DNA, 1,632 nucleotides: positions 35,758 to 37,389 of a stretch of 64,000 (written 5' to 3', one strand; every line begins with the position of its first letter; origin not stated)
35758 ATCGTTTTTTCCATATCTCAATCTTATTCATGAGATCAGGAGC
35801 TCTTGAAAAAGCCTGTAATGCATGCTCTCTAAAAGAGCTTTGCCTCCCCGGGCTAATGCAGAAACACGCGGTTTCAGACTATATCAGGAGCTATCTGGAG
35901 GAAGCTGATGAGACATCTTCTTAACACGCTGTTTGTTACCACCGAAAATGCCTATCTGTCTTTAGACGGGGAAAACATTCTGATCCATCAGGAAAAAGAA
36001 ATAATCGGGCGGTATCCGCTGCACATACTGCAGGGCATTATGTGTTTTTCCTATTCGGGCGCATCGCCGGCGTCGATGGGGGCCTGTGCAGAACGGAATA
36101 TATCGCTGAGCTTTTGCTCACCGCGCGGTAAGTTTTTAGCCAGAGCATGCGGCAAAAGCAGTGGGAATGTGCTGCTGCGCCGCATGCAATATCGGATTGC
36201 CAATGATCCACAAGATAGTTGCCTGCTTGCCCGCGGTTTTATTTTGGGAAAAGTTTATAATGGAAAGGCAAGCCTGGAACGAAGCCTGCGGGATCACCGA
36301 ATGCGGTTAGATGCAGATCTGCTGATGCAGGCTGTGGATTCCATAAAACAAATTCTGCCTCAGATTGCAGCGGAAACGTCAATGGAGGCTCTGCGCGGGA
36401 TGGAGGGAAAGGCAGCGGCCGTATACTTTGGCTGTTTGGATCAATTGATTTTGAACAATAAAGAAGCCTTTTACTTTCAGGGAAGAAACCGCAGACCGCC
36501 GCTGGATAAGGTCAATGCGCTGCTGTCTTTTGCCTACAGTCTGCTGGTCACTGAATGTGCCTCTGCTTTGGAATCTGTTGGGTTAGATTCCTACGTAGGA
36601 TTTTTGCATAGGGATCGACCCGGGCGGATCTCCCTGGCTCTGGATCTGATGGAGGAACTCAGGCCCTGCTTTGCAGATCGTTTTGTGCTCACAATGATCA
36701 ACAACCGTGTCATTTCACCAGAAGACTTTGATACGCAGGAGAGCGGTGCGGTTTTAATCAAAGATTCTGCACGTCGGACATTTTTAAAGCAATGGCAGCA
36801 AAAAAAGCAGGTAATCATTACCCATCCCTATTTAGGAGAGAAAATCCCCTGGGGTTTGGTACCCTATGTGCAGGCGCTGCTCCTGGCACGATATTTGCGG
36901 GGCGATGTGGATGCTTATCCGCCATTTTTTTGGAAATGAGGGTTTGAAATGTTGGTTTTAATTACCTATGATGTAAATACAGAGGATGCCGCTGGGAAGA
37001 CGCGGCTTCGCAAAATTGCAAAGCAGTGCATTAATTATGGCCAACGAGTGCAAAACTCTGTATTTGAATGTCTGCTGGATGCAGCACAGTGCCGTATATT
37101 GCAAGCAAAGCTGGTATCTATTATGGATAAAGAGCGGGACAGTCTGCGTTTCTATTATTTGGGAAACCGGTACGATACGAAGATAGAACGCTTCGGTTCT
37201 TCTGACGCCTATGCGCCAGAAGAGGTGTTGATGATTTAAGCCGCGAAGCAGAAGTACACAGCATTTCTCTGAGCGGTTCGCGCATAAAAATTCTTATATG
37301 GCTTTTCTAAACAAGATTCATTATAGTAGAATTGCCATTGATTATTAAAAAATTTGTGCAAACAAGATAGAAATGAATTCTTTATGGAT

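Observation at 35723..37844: Type I-C CRISPR locus stripped down to a cas4 tail, cas1, cas2 and a short array, with no interference genes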

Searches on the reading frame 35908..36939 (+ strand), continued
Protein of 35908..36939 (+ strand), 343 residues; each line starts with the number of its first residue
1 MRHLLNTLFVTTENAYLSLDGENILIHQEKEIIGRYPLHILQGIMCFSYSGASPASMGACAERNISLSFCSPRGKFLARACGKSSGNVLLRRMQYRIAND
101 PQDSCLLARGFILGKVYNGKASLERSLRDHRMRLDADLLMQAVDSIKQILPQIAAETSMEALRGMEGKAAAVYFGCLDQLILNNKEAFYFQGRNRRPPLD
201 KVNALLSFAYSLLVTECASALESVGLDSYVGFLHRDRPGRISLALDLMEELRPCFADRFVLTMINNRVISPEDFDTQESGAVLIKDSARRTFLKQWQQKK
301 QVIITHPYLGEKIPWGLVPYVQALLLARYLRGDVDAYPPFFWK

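Call 27: find_encoding_contigs(protein=P0126, flank=6000, max_places=4)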
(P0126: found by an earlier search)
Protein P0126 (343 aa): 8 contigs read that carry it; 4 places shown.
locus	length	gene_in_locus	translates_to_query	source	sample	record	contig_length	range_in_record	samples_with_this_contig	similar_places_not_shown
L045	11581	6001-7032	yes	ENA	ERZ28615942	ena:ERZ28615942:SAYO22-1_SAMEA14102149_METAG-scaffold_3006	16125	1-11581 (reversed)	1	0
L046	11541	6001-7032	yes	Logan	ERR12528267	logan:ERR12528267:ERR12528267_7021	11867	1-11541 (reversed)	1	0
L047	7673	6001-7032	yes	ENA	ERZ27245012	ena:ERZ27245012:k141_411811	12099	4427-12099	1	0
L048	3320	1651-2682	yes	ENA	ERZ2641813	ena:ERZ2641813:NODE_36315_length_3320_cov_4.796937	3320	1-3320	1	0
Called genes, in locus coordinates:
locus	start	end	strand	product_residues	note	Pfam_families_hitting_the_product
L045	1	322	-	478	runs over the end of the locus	PF00587:tRNA-synt_2b, PF03129:HGTP_anticodon, PF09180:ProRS-C_1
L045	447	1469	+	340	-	PF00149:Metallophos, PF12850:Metallophos_2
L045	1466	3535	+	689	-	PF13476:AAA_23 (weak), PF13514:AAA_27 (weak)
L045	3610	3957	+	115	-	PF03780:Asp23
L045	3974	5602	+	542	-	PF02734:Dak2, PF21645:FakA-like_M, PF13684:FakA-like_C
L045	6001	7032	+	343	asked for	PF01867:Cas_Cas1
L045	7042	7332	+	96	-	PF09827:CRISPR_Cas2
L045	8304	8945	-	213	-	PF02659:Mntp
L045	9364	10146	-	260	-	PF02311:AraC_binding, PF07883:Cupin_2, PF12833:HTH_18, PF00165:HTH_AraC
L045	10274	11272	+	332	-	PF01408:GFO_IDH_MocA, PF02894:GFO_IDH_MocA_C (weak), PF22725:GFO_IDH_MocA_C3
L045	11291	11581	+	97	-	?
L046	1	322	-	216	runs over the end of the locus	?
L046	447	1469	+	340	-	PF00149:Metallophos, PF12850:Metallophos_2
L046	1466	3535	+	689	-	PF13476:AAA_23 (weak), PF13514:AAA_27 (weak)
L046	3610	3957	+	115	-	PF03780:Asp23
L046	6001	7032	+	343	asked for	PF01867:Cas_Cas1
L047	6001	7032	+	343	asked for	PF01867:Cas_Cas1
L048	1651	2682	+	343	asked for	PF01867:Cas_Cas1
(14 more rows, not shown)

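Call 28: find_encoding_contigs(protein=P0132, flank=6000, max_places=4)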
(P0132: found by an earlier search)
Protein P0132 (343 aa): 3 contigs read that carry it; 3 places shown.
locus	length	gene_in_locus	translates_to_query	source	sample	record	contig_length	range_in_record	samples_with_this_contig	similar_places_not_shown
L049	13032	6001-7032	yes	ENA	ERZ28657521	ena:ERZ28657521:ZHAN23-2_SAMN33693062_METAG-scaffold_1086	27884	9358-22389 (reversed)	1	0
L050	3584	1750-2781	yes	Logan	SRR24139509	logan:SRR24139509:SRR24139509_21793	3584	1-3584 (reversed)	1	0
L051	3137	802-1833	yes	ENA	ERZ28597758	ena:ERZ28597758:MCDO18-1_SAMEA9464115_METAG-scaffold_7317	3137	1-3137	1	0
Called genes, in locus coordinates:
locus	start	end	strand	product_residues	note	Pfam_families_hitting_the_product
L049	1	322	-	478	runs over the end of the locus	PF00587:tRNA-synt_2b, PF03129:HGTP_anticodon, PF09180:ProRS-C_1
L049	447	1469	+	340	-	PF00149:Metallophos, PF12850:Metallophos_2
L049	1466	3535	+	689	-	PF13476:AAA_23 (weak), PF13514:AAA_27 (weak)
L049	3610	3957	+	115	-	PF03780:Asp23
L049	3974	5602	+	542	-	PF02734:Dak2, PF21645:FakA-like_M, PF13684:FakA-like_C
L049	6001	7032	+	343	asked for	PF01867:Cas_Cas1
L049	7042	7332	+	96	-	PF09827:CRISPR_Cas2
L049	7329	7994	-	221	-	-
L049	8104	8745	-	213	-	PF02659:Mntp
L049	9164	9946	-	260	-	PF02311:AraC_binding, PF07883:Cupin_2, PF12833:HTH_18, PF00165:HTH_AraC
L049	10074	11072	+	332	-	PF01408:GFO_IDH_MocA, PF02894:GFO_IDH_MocA_C (weak), PF22725:GFO_IDH_MocA_C3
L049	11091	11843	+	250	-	PF01261:AP_endonuc_2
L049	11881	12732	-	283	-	PF02311:AraC_binding, PF07883:Cupin_2 (weak), PF00165:HTH_AraC (weak), PF12833:HTH_18, PF00165:HTH_AraC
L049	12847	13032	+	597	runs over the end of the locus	PF07881:Fucose_iso_N1, PF07882:Fucose_iso_N2, PF02952:Fucose_iso_C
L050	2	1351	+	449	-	?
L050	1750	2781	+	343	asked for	PF01867:Cas_Cas1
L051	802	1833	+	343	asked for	PF01867:Cas_Cas1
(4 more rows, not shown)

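Call 41: find_encoding_contigs(protein=P0123, flank=3000, max_places=10)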
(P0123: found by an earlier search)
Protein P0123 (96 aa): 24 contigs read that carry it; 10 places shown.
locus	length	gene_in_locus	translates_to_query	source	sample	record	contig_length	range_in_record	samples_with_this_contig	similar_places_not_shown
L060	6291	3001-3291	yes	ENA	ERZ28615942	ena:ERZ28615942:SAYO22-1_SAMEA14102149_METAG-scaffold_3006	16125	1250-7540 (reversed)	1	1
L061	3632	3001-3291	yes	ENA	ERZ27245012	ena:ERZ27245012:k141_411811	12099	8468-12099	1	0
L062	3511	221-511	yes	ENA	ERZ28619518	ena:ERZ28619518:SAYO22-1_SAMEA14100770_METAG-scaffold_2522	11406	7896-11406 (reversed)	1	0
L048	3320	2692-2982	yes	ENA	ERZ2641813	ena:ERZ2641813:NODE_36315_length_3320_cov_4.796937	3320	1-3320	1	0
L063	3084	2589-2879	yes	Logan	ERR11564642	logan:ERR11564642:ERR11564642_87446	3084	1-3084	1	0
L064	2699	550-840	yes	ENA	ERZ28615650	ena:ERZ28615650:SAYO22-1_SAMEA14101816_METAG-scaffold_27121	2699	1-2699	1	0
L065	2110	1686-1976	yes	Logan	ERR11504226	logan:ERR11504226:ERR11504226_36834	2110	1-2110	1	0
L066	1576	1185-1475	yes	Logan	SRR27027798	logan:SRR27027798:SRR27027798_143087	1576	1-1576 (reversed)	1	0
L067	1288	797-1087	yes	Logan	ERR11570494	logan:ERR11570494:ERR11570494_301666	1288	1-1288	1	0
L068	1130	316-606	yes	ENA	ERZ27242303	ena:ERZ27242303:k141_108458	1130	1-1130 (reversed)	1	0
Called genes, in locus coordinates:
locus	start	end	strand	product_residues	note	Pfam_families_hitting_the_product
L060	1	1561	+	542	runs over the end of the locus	PF02734:Dak2, PF21645:FakA-like_M, PF13684:FakA-like_C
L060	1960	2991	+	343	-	PF01867:Cas_Cas1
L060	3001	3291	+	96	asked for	PF09827:CRISPR_Cas2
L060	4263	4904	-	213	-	PF02659:Mntp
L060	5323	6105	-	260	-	PF02311:AraC_binding, PF07883:Cupin_2, PF12833:HTH_18, PF00165:HTH_AraC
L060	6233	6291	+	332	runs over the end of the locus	PF01408:GFO_IDH_MocA, PF02894:GFO_IDH_MocA_C (weak), PF22725:GFO_IDH_MocA_C3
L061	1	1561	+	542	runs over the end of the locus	PF02734:Dak2, PF21645:FakA-like_M, PF13684:FakA-like_C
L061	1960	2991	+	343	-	PF01867:Cas_Cas1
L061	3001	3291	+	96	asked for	PF09827:CRISPR_Cas2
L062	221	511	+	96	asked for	PF09827:CRISPR_Cas2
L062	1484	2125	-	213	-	PF02659:Mntp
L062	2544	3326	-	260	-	PF02311:AraC_binding, PF07883:Cupin_2, PF12833:HTH_18, PF00165:HTH_AraC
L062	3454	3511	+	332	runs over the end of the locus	PF01408:GFO_IDH_MocA, PF02894:GFO_IDH_MocA_C (weak), PF22725:GFO_IDH_MocA_C3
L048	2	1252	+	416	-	?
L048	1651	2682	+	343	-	PF01867:Cas_Cas1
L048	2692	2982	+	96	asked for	PF09827:CRISPR_Cas2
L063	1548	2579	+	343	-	PF01867:Cas_Cas1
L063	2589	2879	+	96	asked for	PF09827:CRISPR_Cas2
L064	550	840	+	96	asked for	PF09827:CRISPR_Cas2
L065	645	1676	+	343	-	PF01867:Cas_Cas1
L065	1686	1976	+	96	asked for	PF09827:CRISPR_Cas2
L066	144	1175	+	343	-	PF01867:Cas_Cas1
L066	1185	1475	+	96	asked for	PF09827:CRISPR_Cas2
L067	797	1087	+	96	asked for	PF09827:CRISPR_Cas2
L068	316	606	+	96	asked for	PF09827:CRISPR_Cas2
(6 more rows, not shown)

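Call 75: find_encoding_contigs(protein=P0124, flank=3000, max_places=10)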
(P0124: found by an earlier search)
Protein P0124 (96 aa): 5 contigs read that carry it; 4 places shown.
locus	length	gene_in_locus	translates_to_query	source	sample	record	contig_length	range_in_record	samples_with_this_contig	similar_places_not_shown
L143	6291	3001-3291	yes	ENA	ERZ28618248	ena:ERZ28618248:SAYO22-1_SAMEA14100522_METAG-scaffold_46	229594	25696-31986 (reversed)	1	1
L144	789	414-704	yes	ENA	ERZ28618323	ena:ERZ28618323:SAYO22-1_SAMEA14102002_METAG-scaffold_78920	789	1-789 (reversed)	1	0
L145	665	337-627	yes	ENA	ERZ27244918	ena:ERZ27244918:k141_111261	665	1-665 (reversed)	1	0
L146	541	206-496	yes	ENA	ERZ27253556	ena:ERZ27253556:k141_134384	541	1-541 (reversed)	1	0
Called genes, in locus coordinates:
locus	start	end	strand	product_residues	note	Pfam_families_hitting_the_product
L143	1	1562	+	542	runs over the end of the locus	PF02734:Dak2, PF21645:FakA-like_M, PF13684:FakA-like_C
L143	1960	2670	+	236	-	PF01867:Cas_Cas1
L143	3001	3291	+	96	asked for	PF09827:CRISPR_Cas2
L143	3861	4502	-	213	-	PF02659:Mntp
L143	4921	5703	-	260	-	PF02311:AraC_binding, PF07883:Cupin_2, PF12833:HTH_18, PF00165:HTH_AraC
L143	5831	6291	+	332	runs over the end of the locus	PF01408:GFO_IDH_MocA, PF02894:GFO_IDH_MocA_C (weak), PF22725:GFO_IDH_MocA_C3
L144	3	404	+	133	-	?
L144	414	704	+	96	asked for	PF09827:CRISPR_Cas2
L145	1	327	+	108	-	?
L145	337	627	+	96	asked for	PF09827:CRISPR_Cas2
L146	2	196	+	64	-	?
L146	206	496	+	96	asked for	PF09827:CRISPR_Cas2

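Call 76: find_encoding_contigs(protein=P0131, flank=3500, max_places=10)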
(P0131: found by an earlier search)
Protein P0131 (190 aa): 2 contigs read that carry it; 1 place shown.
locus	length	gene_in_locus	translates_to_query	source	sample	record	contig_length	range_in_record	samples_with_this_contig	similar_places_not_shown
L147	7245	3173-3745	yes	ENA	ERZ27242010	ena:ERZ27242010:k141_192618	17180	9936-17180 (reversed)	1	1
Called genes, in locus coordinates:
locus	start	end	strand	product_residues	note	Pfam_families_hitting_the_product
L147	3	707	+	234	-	?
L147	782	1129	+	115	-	PF03780:Asp23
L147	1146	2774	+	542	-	PF02734:Dak2, PF21645:FakA-like_M, PF13684:FakA-like_C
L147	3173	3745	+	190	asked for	PF01867:Cas_Cas1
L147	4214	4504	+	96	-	PF09827:CRISPR_Cas2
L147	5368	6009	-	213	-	PF02659:Mntp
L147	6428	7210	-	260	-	PF02311:AraC_binding, PF07883:Cupin_2, PF12833:HTH_18, PF00165:HTH_AraC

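Call 77: list_cluster_members(proteins=[P0046, P0064, P0022, P0018, P0019, P0020, P0021, P0073, P0071, P0004])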
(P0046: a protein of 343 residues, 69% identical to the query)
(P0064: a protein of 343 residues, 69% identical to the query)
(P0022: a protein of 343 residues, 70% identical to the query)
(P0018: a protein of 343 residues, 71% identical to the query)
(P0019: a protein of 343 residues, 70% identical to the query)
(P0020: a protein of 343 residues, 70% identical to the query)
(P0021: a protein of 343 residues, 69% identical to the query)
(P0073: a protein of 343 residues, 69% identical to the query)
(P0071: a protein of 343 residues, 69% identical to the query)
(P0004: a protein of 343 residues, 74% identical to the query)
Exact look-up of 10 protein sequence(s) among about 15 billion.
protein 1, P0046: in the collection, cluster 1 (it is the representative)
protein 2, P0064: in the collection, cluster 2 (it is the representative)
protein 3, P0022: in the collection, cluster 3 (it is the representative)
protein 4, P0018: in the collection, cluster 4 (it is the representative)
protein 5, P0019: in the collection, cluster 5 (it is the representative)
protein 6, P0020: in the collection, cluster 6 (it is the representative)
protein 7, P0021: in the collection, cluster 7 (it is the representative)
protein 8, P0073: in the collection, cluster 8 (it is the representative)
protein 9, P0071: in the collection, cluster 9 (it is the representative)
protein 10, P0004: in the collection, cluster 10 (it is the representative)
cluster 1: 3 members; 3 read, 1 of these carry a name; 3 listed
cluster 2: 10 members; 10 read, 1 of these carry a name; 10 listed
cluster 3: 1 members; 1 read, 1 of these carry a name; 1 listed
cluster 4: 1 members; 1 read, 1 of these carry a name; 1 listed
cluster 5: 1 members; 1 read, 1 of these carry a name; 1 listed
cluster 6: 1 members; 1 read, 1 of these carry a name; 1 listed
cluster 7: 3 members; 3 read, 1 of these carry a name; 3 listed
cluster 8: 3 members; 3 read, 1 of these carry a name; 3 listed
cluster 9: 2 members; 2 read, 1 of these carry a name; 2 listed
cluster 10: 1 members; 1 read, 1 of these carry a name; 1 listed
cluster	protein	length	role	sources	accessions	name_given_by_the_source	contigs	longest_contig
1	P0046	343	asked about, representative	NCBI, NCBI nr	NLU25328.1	MAG: type I-C CRISPR-associated endonuclease Cas1 [Clostridiales bacterium] | type I-C CRISPR-associated endonuclease Cas1 [Clostridiales bacterium]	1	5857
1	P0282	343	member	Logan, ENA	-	-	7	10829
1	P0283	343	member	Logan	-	-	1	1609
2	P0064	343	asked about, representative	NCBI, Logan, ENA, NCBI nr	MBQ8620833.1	MAG: type I-C CRISPR-associated endonuclease Cas1 [Oscillospiraceae bacterium] | type I-C CRISPR-associated endonuclease Cas1 [Oscillospiraceae bacterium]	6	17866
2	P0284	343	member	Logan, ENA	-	-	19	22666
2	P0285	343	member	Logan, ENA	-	-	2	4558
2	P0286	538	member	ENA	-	-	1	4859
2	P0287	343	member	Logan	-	-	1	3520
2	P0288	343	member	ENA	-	-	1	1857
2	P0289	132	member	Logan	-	-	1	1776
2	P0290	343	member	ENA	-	-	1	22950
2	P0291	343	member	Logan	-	-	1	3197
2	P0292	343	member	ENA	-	-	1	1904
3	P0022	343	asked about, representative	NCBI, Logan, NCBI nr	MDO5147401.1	MAG: type I-C CRISPR-associated endonuclease Cas1c [Eubacteriales bacterium] | type I-C CRISPR-associated endonuclease Cas1c [Eubacteriales bacterium]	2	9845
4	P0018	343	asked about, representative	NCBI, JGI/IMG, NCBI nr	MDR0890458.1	MAG: type I-C CRISPR-associated endonuclease Cas1c [Oscillospiraceae bacterium] | CRISPR-associated protein Cas1 | type I-C CRISPR-associated endonuclease Cas1c [Oscillospiraceae bacterium]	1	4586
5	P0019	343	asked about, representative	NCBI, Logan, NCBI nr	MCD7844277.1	MAG: type I-C CRISPR-associated endonuclease Cas1c [Oscillospiraceae bacterium] | type I-C CRISPR-associated endonuclease Cas1c [Oscillospiraceae bacterium]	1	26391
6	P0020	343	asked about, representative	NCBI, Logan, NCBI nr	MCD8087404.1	MAG: type I-C CRISPR-associated endonuclease Cas1c [Oscillospiraceae bacterium] | type I-C CRISPR-associated endonuclease Cas1c [Oscillospiraceae bacterium]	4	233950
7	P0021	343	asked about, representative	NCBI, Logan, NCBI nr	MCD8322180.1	MAG: type I-C CRISPR-associated endonuclease Cas1c [Oscillospiraceae bacterium] | type I-C CRISPR-associated endonuclease Cas1c [Oscillospiraceae bacterium]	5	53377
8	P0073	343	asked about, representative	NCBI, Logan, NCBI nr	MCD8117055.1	MAG: type I-C CRISPR-associated endonuclease Cas1c [Oscillospiraceae bacterium] | type I-C CRISPR-associated endonuclease Cas1c [Oscillospiraceae bacterium]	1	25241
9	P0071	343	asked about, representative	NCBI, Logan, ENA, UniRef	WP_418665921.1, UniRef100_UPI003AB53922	type I-C CRISPR-associated endonuclease Cas1c [Allofournierella sp.] | type I-C CRISPR-associated endonuclease Cas1c n=1 Tax=Allofournierella sp. TaxID=1940256 ...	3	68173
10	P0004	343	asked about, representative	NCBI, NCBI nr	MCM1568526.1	MAG: type I-C CRISPR-associated endonuclease Cas1c [Roseburia sp.] | type I-C CRISPR-associated endonuclease Cas1c [Roseburia sp.]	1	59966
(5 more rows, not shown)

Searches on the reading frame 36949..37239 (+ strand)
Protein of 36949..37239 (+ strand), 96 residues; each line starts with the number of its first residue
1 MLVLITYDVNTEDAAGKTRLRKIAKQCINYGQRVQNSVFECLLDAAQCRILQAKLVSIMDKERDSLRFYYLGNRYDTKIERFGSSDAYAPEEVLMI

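Call 4: search_protein_families(library=ncbifam, proteins=[window:36949-37239:+], max_evalue=1)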
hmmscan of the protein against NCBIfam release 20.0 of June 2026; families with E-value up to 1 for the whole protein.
window:36949-37239:+ (96 aa): 2 families
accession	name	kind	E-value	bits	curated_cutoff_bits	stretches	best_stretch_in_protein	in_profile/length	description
TIGR01573.1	cas2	equivalog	1.7e-17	63.5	24.5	1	1-90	1-89/96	CRISPR-associated endonuclease Cas2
NF047606.1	LIC11177_fam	equivalog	0.047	14.2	190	1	43-81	49-87/154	LIC11177 family protein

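Call 5: search_protein_families(library=pfam, proteins=[window:36949-37239:+], max_evalue=10)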
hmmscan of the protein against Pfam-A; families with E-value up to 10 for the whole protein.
window:36949-37239:+ (96 aa): 1 family
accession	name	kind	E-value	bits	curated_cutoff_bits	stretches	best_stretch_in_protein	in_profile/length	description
PF09827.14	CRISPR_Cas2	-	6.8e-26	90.7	23.8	1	1-78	1-73/74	CRISPR associated protein Cas2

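Call 42: find_encoding_contigs(protein=window:36949-37239:+, flank=3000, max_places=10)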
Protein window:36949-37239:+ (96 aa): 23 contigs read that carry it; 10 places shown.
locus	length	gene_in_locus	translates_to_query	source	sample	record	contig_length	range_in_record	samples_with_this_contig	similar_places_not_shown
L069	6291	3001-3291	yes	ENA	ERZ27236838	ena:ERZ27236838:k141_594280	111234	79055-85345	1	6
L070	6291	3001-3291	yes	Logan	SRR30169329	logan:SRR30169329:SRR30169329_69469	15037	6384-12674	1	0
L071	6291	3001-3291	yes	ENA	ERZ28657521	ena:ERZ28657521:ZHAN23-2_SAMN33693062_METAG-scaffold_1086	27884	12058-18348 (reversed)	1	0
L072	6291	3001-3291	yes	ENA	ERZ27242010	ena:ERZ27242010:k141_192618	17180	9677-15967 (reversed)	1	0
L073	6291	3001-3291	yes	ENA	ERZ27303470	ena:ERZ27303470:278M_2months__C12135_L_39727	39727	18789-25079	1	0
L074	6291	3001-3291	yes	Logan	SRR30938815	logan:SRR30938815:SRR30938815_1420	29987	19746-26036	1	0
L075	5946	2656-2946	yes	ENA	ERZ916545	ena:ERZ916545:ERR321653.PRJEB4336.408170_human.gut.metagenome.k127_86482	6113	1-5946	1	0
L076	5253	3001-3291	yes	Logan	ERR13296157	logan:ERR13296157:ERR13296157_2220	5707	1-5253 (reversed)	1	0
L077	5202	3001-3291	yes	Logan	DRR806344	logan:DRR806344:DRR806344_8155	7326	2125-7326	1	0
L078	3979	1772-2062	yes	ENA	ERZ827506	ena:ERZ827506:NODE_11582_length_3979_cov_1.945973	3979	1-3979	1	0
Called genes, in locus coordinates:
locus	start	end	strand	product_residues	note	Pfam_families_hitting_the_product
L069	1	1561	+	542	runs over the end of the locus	PF02734:Dak2, PF21645:FakA-like_M, PF13684:FakA-like_C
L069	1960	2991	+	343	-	PF01867:Cas_Cas1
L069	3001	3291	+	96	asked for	PF09827:CRISPR_Cas2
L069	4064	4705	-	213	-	PF02659:Mntp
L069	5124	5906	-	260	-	PF02311:AraC_binding, PF07883:Cupin_2 (weak), PF12833:HTH_18, PF00165:HTH_AraC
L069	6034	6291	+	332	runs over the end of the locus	PF01408:GFO_IDH_MocA, PF02894:GFO_IDH_MocA_C (weak), PF22725:GFO_IDH_MocA_C3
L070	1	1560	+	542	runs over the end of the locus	PF02734:Dak2, PF21645:FakA-like_M, PF13684:FakA-like_C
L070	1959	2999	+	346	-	PF01867:Cas_Cas1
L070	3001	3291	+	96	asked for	PF09827:CRISPR_Cas2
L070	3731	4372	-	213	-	PF02659:Mntp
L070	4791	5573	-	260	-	PF02311:AraC_binding, PF07883:Cupin_2, PF12833:HTH_18, PF00165:HTH_AraC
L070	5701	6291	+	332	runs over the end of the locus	PF01408:GFO_IDH_MocA, PF02894:GFO_IDH_MocA_C (weak), PF22725:GFO_IDH_MocA_C3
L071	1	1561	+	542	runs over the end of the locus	PF02734:Dak2, PF21645:FakA-like_M, PF13684:FakA-like_C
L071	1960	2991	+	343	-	PF01867:Cas_Cas1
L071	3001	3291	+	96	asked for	PF09827:CRISPR_Cas2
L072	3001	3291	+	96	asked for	PF09827:CRISPR_Cas2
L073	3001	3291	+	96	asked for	PF09827:CRISPR_Cas2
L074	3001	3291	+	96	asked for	PF09827:CRISPR_Cas2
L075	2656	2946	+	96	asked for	PF09827:CRISPR_Cas2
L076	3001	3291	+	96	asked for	PF09827:CRISPR_Cas2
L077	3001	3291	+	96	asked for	PF09827:CRISPR_Cas2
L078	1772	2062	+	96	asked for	PF09827:CRISPR_Cas2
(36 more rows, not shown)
